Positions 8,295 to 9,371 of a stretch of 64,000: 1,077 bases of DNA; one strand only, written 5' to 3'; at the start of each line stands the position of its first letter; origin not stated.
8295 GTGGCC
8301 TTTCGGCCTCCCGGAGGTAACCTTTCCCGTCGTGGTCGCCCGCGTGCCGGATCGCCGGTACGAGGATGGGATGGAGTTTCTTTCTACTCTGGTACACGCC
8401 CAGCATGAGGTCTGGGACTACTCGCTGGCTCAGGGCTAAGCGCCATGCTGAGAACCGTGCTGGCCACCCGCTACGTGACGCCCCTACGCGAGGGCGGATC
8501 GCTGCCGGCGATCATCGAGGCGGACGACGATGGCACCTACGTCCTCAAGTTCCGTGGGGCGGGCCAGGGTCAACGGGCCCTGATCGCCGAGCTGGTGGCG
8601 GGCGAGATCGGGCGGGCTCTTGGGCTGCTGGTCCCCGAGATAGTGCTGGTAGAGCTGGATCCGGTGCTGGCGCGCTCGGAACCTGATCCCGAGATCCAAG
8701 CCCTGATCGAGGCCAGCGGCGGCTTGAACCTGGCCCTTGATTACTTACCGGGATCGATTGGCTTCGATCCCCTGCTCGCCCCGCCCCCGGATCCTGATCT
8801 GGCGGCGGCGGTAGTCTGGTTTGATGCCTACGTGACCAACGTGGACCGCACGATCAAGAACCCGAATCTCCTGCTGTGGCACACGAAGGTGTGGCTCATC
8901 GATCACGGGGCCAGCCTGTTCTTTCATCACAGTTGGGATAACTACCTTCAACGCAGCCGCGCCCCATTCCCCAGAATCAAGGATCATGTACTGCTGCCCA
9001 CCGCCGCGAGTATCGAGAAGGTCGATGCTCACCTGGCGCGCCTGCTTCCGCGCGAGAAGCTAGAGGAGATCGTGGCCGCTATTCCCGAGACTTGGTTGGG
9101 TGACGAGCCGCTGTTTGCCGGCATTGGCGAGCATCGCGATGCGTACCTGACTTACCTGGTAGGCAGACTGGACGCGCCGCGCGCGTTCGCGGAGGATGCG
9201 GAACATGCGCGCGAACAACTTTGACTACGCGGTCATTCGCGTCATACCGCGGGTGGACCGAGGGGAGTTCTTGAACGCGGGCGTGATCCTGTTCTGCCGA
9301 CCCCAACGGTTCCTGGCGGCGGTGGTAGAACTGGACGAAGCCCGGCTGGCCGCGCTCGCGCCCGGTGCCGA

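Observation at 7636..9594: Uncharacterised three-gene cassette (DUF3891-like, HipA-like kinase, DUF3037-like) appended to the rpsB...rseP housekeeping operon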

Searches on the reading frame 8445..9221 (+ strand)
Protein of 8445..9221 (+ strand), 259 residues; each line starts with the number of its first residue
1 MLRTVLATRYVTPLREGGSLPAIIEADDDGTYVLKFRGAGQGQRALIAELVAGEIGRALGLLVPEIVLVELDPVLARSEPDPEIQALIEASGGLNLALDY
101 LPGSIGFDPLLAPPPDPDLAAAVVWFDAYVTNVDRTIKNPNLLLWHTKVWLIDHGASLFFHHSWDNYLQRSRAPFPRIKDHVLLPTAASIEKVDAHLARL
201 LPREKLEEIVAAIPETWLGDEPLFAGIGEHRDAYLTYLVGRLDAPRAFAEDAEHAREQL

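Call 3: search_protein_families(library=pfam, proteins=[window:8445-9221:+], max_evalue=0.1)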
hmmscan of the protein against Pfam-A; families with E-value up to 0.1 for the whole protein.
window:8445-9221:+ (259 aa): 1 family
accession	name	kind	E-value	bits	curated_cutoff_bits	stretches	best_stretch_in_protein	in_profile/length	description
PF20613.4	HipA_2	-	2.1e-19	70.2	27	1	13-221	7-210/240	HipA-like kinase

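Call 4: search_protein_families(library=ncbifam, proteins=[window:8445-9221:+], max_evalue=0.1)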
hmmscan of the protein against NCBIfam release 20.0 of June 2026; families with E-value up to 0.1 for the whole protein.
window:8445-9221:+ (259 aa): 0 families

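Call 5: search_protein_families(library=padloc, proteins=[window:8445-9221:+], max_evalue=0.1)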
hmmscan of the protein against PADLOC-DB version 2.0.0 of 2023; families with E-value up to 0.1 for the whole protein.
window:8445-9221:+ (259 aa): 1 family
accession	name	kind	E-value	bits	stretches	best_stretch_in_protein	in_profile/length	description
PDLC04766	PDC-M66A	-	1.3e-22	78.3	1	1-227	9-247/270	-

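Call 16: find_homologous_proteins(query=window:8445-9221:+, max_evalue=0.00001)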
Query window:8445-9221:+ (259 aa): 8000 proteins with E <= 0.00001 among 8000 candidates; the best 120 are listed.
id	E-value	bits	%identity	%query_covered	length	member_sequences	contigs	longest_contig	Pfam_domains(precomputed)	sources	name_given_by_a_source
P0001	2.8e-168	576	100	100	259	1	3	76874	PF20613.5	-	-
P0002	1.8e-148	511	89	100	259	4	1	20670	PF20613.5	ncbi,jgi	ncbi:MAG TPA: HipA family kinase [Chloroflexota bacterium]|jgi:hypothetical protein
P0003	1.9e-140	485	84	100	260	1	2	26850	PF20613.5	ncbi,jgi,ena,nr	ncbi:MAG TPA: HipA family kinase [Chloroflexota bacterium]|nr:HipA family kinase [Chloroflexota bact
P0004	6.4e-130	450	78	100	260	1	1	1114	PF20613.5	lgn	-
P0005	2.0e-124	432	75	100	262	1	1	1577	PF20613.5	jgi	-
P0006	1.2e-123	430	76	100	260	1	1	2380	PF20613.5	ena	-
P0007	3.6e-123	428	75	100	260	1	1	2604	PF20613.5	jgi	jgi:hypothetical protein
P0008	1.3e-122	426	74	100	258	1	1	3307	PF20613.5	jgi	-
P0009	7.3e-122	424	75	100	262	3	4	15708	PF20613.5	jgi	-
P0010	8.8e-122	423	74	95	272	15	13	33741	PF20613.5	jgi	-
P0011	5.1e-121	421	74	99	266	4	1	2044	PF20613.5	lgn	-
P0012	7.2e-121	420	72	100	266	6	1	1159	PF20613.5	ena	-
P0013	8.6e-121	420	74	99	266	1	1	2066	PF20613.5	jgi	jgi:hypothetical protein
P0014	1.1e-120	420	74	100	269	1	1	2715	PF20613.5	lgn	-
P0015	1.3e-120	420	73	99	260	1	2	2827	PF20613.5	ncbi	ncbi:MAG: HipA family kinase [Chloroflexota bacterium]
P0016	2.6e-120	419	76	98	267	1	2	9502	PF20613.5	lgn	-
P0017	5.7e-120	418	74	99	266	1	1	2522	PF20613.5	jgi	jgi:hypothetical protein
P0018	1.7e-119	416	71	100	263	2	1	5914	PF20613.5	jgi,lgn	jgi:hypothetical protein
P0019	8.2e-119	414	71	100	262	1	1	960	PF20613.5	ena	-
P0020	1.2e-118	413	72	100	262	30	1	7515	PF20613.5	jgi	-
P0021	1.4e-118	413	72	100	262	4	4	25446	PF20613.5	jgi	-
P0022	2.8e-118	412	72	100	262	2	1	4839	PF20613.5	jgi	-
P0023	2.3e-117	409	72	100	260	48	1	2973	PF20613.5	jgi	jgi:hypothetical protein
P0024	6.2e-117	408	72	98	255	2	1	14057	PF20613.5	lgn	-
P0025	8.5e-117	407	69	100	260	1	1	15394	PF20613.5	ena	-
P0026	8.6e-117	407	71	100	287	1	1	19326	PF20613.5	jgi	jgi:hypothetical protein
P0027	1.2e-116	407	67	100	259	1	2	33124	PF20613.5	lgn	-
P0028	2.7e-116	405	72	98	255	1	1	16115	PF20613.5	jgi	jgi:hypothetical protein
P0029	3.6e-116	405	71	98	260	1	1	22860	PF20613.5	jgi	jgi:hypothetical protein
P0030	3.7e-116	405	72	100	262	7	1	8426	PF20613.5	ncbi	-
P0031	7.5e-116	404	71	100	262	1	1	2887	PF20613.5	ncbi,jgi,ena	-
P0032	9.9e-116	404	71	98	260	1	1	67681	PF20613.5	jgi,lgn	jgi:hypothetical protein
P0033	1.4e-115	403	74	99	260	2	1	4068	PF20613.5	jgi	jgi:hypothetical protein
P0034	1.7e-115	403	72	100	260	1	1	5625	PF20613.5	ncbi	-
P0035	1.7e-115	403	73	98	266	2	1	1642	PF20613.5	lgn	-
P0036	2.0e-115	403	72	100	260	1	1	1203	PF20613.5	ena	-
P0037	2.1e-115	403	71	100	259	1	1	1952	PF20613.5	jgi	jgi:hypothetical protein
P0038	4.1e-115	402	71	98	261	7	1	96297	PF20613.5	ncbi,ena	-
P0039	5.8e-115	401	71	98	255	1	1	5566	PF20613.5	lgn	-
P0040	7.5e-115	401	70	100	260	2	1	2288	PF20613.5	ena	-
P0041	1.3e-114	400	69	100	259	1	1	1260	PF20613.5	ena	-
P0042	1.5e-114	400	69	100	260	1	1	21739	PF20613.5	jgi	jgi:hypothetical protein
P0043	3.1e-114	399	71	100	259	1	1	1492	PF20613.5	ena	-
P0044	3.2e-114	399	71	98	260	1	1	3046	PF20613.5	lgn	-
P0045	3.5e-114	399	72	100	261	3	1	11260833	PF20613.5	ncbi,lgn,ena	-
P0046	3.8e-114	398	71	98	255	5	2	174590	PF20613.5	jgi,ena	jgi:hypothetical protein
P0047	4.5e-114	398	71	100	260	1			PF20613.5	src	-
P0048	5.2e-114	398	69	100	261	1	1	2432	PF20613.5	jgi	jgi:hypothetical protein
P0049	5.5e-114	398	68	99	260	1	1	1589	PF20613.5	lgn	-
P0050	6.1e-114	398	70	100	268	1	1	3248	PF20613.5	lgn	-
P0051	6.8e-114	398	69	100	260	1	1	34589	PF20613.5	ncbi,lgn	-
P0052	7.3e-114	398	70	98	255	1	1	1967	PF20613.5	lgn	-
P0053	8.0e-114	397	69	100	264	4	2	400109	PF20613.5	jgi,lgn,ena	-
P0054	9.1e-114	397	68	100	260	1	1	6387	PF20613.5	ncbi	-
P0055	9.4e-114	397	71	98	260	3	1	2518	PF20613.5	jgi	jgi:hypothetical protein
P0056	1.4e-113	397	68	100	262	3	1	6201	PF20613.5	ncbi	ncbi:MAG: HipA family kinase [Candidatus Sericytochromatia bacterium]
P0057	1.8e-113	396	69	98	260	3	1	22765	PF20613.5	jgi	jgi:hypothetical protein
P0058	1.8e-113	396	70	98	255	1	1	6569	PF20613.5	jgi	jgi:hypothetical protein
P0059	1.8e-113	396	71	98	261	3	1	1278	PF20613.5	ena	-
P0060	2.2e-113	396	71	99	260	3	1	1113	PF20613.5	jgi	jgi:hypothetical protein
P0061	3.0e-113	395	70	100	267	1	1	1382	PF20613.5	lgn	-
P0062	3.2e-113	395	70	99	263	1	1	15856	PF20613.5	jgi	jgi:hypothetical protein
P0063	3.5e-113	395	69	99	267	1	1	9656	PF20613.5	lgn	-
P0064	5.1e-113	395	70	99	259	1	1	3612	PF20613.5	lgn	-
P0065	5.9e-113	395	71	98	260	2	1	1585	PF20613.5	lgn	-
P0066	8.7e-113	394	70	100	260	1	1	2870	PF20613.5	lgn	-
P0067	8.9e-113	394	70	98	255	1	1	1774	PF20613.5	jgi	jgi:hypothetical protein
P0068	1.1e-112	394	68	100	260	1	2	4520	PF20613.5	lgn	-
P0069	1.2e-112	394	68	99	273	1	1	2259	PF20613.5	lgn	-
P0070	1.2e-112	393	67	100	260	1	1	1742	PF20613.5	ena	-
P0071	1.4e-112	393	69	99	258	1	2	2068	PF20613.5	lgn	-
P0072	1.7e-112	393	71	99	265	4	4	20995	PF20613.5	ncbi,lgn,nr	ncbi:MAG: hypothetical protein QOF01_3738 [Thermomicrobiales bacterium]|nr:hypothetical protein [The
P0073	1.7e-112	393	70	98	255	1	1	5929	PF20613.5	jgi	jgi:hypothetical protein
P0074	2.1e-112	393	71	97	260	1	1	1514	PF20613.5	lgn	-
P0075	3.1e-112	392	71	98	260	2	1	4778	PF20613.5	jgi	jgi:hypothetical protein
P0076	3.1e-112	392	70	98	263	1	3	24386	PF20613.5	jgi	jgi:hypothetical protein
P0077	3.2e-112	392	70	98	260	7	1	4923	PF20613.5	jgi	jgi:hypothetical protein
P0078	3.5e-112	392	70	98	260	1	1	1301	PF20613.5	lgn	-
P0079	3.8e-112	392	69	100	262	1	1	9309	PF20613.5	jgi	jgi:hypothetical protein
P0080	4.1e-112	392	68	98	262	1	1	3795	PF20613.5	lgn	-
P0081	4.7e-112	392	70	98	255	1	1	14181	PF20613.5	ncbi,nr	ncbi:MAG TPA: HipA family kinase [Dokdonella sp.]|nr:HipA family kinase [Dokdonella sp.]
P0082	5.4e-112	391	70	99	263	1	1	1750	PF20613.5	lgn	-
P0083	5.6e-112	391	70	100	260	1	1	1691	PF20613.5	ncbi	-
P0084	6.4e-112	391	69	98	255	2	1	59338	PF20613.5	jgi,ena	-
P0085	7.2e-112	391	68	100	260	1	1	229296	PF20613.5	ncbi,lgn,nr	ncbi:MAG TPA: HipA family kinase [Chloroflexia bacterium]|nr:HipA family kinase [Chloroflexia bacter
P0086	7.4e-112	391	68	99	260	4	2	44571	PF20613.5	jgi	jgi:hypothetical protein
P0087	8.5e-112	391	69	100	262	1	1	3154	PF20613.5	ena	-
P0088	9.5e-112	391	70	98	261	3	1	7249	PF20613.5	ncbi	ncbi:MAG: HipA family kinase [Pyrinomonadaceae bacterium]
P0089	1.0e-111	390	68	99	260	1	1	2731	PF20613.5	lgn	-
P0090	1.2e-111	390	69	98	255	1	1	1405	PF20613.5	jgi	-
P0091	1.2e-111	390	72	98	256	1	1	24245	PF20613.5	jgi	jgi:hypothetical protein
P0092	1.2e-111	390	67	100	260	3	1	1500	PF20613.5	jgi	-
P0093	1.3e-111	390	71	98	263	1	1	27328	PF20613.5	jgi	jgi:hypothetical protein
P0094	1.5e-111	390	69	99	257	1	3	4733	PF20613.5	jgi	jgi:hypothetical protein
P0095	1.5e-111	390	68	99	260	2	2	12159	PF20613.5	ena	-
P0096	1.5e-111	390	70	100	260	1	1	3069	PF20613.5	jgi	jgi:hypothetical protein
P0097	1.6e-111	390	67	100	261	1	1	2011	PF20613.5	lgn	-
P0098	1.6e-111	390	68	98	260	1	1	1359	PF20613.5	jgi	jgi:hypothetical protein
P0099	1.7e-111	390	66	100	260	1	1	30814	PF20613.5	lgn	-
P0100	1.8e-111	390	67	100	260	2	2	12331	PF20613.5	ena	-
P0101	1.8e-111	390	68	98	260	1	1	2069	PF20613.5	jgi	jgi:hypothetical protein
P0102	1.9e-111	390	69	99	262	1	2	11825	PF20613.5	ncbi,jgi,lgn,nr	ncbi:MAG TPA: HipA family kinase [Chloroflexia bacterium]|nr:HipA family kinase [Chloroflexia bacter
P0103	2.0e-111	390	67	99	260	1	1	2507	PF20613.5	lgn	-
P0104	2.3e-111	389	70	98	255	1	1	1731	PF20613.5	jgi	-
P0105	2.3e-111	389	68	100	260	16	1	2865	PF20613.5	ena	-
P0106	2.3e-111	389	68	100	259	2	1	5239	PF20613.5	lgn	-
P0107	3.2e-111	389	68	100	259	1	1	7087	PF20613.5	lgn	-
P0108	3.2e-111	389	69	98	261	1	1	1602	PF20613.5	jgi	jgi:hypothetical protein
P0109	3.4e-111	389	67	99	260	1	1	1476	PF20613.5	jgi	jgi:hypothetical protein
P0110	3.6e-111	389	66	99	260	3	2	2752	PF20613.5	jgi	jgi:hypothetical protein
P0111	3.7e-111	389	71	100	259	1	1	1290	PF20613.5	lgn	-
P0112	3.7e-111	389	69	99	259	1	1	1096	PF20613.5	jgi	jgi:hypothetical protein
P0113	3.9e-111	389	70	98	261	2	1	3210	PF20613.5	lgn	-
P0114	4.0e-111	389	68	100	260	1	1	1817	PF20613.5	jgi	jgi:hypothetical protein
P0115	4.5e-111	388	69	100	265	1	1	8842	PF20613.5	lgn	-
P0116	4.6e-111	388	69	100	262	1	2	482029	PF20613.5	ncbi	-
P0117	4.7e-111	388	71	98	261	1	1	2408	PF20613.5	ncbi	ncbi:MAG: HipA family kinase [Pyrinomonadaceae bacterium]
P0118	5.0e-111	388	70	98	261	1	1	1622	PF20613.5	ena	-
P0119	5.1e-111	388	70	95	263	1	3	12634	PF20613.5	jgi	jgi:hypothetical protein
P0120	5.5e-111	388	70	98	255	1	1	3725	PF20613.5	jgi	jgi:hypothetical protein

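Call 18: find_related_loci(query=A1, collection=genome_contigs, flank=5000)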
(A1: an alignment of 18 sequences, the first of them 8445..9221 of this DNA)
Query A1 (259 aa) in genome_contigs; peptide patterns used: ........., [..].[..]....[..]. (x = any residue, [..] = any of these).
600 stretches matched a pattern (row limit reached: there are more); 594 encode a relative of the query (tblastn E <= 1e-3); the best 80 are kept; 80 distinct loci.
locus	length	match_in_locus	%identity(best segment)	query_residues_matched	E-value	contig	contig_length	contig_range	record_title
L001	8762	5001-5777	89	1-259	6e-150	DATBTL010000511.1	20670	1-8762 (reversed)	MAG TPA_asm: Chloroflexota bacterium isolate SMAG_U4183 k141_265511, whole genome shotgun sequence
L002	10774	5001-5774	72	2-259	1e-117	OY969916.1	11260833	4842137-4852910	MAG: uncultured Chloroflexia bacterium isolate MFD01916.bin.3.39 genome assembly, chromosome: 1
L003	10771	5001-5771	70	2-256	2e-114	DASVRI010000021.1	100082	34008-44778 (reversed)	MAG TPA_asm: Abditibacteriaceae bacterium isolate SMAG_U3232 k141_791439, whole genome shotgun sequence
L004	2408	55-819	71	2-256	1e-118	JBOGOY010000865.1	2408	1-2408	MAG: Pyrinomonadaceae bacterium isolate SD8039_metabat2.bin.3 NODE_4731_length_2408_cov_0.792635, whole genome shotgun s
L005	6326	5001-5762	67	2-256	4e-112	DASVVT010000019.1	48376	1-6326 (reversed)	MAG TPA_asm: Pyrinomonadaceae bacterium isolate SMAG_U3350 k141_489318, whole genome shotgun sequence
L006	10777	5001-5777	68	1-259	4e-110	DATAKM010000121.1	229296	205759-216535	MAG TPA_asm: Chloroflexia bacterium isolate SMAG_U6938 k141_270242, whole genome shotgun sequence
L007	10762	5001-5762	68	2-256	6e-110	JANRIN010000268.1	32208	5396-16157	MAG: Leptolyngbyaceae cyanobacterium bins.302 k141_4010419, whole genome shotgun sequence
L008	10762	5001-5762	67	2-256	1e-109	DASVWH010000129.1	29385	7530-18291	MAG TPA_asm: Pyrinomonadaceae bacterium isolate SMAG_U3365 k141_348029, whole genome shotgun sequence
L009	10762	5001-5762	66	1-252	2e-109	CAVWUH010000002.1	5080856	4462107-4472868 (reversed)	MAG: uncultured Acidobacteriota bacterium isolate MFD07386.bin.2.1 genome assembly, contig: contig_10975, whole genome s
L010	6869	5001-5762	67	2-256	6e-109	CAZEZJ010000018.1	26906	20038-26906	MAG TPA_asm: uncultured Blastocatellaceae bacterium isolate binchicken_co174_37 genome assembly, contig: NODE_251_length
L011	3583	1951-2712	65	2-256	2e-110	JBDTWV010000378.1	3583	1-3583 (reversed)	MAG: Dokdonella sp. isolate cluster4_bin.100 NODE_129935_length_3583_cov_6.829365, whole genome shotgun sequence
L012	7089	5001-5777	66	1-259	3e-108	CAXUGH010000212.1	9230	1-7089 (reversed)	MAG TPA_asm: uncultured Ktedonobacteraceae bacterium isolate public_SRR14722304_metawrap_bin.2 genome assembly, contig:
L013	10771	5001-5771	66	2-259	5e-108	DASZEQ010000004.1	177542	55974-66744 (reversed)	MAG TPA_asm: Pyrinomonadaceae bacterium isolate SMAG_U6498 k141_199808, whole genome shotgun sequence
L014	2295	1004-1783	67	2-255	9e-113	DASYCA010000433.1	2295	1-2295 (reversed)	MAG TPA_asm: Burkholderiaceae bacterium isolate SMAG_U4921 k141_3172459, whole genome shotgun sequence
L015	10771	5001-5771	64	2-259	1e-107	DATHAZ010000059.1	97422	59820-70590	MAG TPA_asm: Pyrinomonadaceae bacterium isolate SMAG_U10703 k141_174536, whole genome shotgun sequence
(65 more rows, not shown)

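Call 22: search_dna_similar(query=window:8445-9221:+, collection=phages, mode=protein, max_evalue=0.001, max_rows=20)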
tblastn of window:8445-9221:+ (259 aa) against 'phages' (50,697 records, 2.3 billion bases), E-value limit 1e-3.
Records with a match: 1; places in all: 1; records where one place covers at least 80% of the query: 0.
Best place of each record, by identity: <60% 1.
By first word of the organism name: Klebsiella 1.
By host as written in the record: Klebsiella pneumoniae 1.
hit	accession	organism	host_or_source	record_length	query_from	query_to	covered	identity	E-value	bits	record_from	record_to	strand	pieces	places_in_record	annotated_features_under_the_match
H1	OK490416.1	Klebsiella phage Kp4864-1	Klebsiella pneumoniae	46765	14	200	72%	27.6%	1e-6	55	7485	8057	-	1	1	record has no annotation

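Call 23: search_dna_similar(query=window:8445-9221:+, collection=plasmids, mode=protein, max_evalue=0.001, max_rows=25)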
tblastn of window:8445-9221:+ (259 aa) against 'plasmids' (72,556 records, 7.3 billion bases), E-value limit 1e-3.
Records with a match: 16; places in all: 16; records where one place covers at least 80% of the query: 14.
Best place of each record, by identity: <60% 16.
By first word of the organism name: Pseudomonas 6; Streptomyces 3; Leptolyngbya 2; Bacteroides 1; Parabacteroides 1; Nonomuraea 1; Chondrinema 1; Peribacillus 1.
By predicted mobility (MOB-suite, as given by PLSDB): non-mobilizable 9; mobilizable 4; conjugative 3.
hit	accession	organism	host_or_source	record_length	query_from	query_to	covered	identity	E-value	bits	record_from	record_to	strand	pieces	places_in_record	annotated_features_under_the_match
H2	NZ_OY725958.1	Bacteroides finegoldii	-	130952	2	259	100%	51.9%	1e-77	262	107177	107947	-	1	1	HipA family kinase | DUF3037 domain-containing protein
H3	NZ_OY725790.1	Parabacteroides distasonis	-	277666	2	259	100%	51.9%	1e-76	259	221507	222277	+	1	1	HipA family kinase | DUF3037 domain-containing protein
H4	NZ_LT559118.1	Nonomuraea gerenzanensis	-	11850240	1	258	100%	51.2%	1e-71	245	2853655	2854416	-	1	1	none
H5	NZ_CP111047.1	Chondrinema litorale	Seaweed,red alga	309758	2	256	98%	47.1%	2e-70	241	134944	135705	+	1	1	HipA family kinase | DUF3037 domain-containing protein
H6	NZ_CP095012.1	Streptomyces sp. 2P-4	cell culture,mudflats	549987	1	246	95%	47.6%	4e-61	214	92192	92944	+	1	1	HipA family kinase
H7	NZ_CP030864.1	Streptomyces globosus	cell culture,environment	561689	1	246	95%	47.6%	4e-61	214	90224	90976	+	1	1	HipA family kinase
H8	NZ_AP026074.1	Streptomyces nigrescens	-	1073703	2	241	93%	48.8%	3e-61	215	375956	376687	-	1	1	none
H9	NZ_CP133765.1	Peribacillus sp. R9-11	sediment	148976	5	217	82%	28.8%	2e-4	50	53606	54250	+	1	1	HipA family kinase | glycosyltransferase family 4 protein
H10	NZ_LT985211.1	Pseudomonas syringae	-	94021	5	218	83%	24.0%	9e-4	48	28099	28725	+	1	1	HipA family kinase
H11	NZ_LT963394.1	Pseudomonas syringae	-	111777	5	218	83%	24.0%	9e-4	48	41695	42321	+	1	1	HipA family kinase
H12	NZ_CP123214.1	Pseudomonas amygdali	Aesculus hippocastanum,cell culture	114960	5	218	83%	24.0%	9e-4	48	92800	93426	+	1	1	HipA family kinase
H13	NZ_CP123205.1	Pseudomonas amygdali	Aesculus hippocastanum,cell culture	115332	5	218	83%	24.0%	9e-4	48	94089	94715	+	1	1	HipA family kinase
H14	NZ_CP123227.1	Pseudomonas amygdali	Aesculus hippocastanum,cell culture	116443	5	218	83%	24.0%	9e-4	48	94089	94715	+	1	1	HipA family kinase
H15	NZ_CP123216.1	Pseudomonas amygdali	Aesculus hippocastanum,cell culture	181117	5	218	83%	24.0%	9e-4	48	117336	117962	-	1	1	HipA family kinase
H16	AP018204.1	Leptolyngbya boryana NIES-2135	-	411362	187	256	27%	37.1%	9e-5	51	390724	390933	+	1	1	hypothetical protein (x2)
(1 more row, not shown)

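Call 24: get_annotated_region(hit=H10, flank=3000)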
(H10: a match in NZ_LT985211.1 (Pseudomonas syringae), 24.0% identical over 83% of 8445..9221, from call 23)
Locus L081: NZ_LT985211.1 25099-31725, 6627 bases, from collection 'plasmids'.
description: Pseudomonas syringae pv. cerasicola strain CFBP 6110 plasmid PP2, complete sequence
organism: Pseudomonas syringae (NCBI taxid 264451)
taxonomy: Bacteria; Pseudomonadota; Gammaproteobacteria; Pseudomonadales; Pseudomonadaceae; Pseudomonas; Pseudomonas syringae
host: -; source: -; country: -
typing (MOB-suite, as given by PLSDB): conjugative; replicon rep_cluster_283; relaxase MOBP,MOBP; mating-pair formation MPF_T
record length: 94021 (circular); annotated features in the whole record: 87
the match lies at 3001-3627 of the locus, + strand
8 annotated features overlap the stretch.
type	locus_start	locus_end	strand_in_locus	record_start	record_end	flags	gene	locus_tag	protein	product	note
CDS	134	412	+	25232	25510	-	-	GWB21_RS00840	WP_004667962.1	hypothetical protein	-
CDS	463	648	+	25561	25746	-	-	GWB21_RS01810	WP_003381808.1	hypothetical protein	-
CDS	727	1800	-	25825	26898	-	-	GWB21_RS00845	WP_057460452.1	IS630 family transposase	-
CDS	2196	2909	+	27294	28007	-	-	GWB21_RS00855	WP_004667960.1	YecA family protein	-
CDS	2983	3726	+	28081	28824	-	-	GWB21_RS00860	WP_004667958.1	HipA family kinase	-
CDS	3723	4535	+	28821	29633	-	-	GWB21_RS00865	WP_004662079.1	DUF3037 domain-containing protein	-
CDS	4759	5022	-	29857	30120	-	-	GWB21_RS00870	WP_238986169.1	hypothetical protein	-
CDS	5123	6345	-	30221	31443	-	-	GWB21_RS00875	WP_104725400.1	IS3-like element IS51 family transposase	GO:0006313 - DNA transposition [Evidence IEA]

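Call 25: get_annotated_region(hit=H1, flank=3000)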
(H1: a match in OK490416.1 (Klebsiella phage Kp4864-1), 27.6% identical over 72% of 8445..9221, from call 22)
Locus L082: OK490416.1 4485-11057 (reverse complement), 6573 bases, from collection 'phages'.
description: UNVERIFIED: Klebsiella phage Kp4864-1, complete genome.
organism: Klebsiella phage Kp4864-1 (NCBI taxid 2895873)
taxonomy: Viruses; Duplodnaviria; Heunggongvirae; Uroviricota; Caudoviricetes
host: Klebsiella pneumoniae; source: -; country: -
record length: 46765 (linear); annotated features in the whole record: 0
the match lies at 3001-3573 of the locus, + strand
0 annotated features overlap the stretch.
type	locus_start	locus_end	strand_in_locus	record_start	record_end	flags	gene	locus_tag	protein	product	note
